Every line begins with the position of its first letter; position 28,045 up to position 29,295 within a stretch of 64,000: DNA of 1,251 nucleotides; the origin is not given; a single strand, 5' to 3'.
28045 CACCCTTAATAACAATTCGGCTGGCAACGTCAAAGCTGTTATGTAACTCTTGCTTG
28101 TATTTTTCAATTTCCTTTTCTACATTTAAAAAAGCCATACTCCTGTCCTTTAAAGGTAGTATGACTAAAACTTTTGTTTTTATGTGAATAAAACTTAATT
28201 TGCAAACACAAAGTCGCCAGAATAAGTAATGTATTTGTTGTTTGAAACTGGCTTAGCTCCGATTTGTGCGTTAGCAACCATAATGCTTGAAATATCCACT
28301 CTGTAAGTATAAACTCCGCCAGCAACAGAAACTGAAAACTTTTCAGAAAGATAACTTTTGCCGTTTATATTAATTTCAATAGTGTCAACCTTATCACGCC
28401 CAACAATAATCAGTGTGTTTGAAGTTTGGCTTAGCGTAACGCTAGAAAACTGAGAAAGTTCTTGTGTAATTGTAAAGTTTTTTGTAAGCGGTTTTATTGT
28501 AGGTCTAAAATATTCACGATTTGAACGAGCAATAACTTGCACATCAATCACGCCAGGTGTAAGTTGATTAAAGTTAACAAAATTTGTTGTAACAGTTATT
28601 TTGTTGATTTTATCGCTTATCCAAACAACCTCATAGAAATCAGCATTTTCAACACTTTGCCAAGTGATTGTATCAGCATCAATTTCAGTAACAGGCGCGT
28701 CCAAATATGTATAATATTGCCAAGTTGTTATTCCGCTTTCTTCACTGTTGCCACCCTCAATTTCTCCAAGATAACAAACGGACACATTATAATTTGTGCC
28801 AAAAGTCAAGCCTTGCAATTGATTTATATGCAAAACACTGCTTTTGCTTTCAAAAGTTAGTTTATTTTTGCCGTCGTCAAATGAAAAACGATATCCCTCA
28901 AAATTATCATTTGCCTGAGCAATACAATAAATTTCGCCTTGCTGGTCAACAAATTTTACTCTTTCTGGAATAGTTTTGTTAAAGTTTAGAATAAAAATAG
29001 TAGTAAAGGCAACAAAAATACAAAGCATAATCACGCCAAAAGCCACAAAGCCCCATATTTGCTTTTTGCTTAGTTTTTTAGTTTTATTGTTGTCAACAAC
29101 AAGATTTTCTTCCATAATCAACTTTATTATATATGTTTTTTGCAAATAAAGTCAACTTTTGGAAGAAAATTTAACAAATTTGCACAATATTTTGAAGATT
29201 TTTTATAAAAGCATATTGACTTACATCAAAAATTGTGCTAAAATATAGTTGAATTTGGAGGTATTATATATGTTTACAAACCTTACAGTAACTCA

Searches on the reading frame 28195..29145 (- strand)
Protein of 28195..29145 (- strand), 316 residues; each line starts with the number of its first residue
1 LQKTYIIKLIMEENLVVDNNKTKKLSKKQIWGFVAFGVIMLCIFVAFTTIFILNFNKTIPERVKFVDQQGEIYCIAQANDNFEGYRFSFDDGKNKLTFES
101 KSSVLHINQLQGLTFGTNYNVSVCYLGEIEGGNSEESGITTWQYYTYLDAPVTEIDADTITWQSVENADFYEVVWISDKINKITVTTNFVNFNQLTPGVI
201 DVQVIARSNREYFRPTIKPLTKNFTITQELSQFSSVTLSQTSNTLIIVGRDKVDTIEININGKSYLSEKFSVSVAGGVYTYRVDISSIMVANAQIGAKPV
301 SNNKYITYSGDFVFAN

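Call 37: search_protein_families(library=pfam, proteins=[window:28195-29145:-], max_evalue=0.01)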
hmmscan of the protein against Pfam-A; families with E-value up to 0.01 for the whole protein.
window:28195-29145:- (316 aa): 2 families
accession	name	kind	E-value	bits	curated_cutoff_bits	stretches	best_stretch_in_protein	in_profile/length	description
PF00041.27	fn3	-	0.0012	19.5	25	0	79-137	26-78/84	Fibronectin type III domain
PF04335.19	VirB8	-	0.0032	17.8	23.2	1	27-80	16-69/213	VirB8 protein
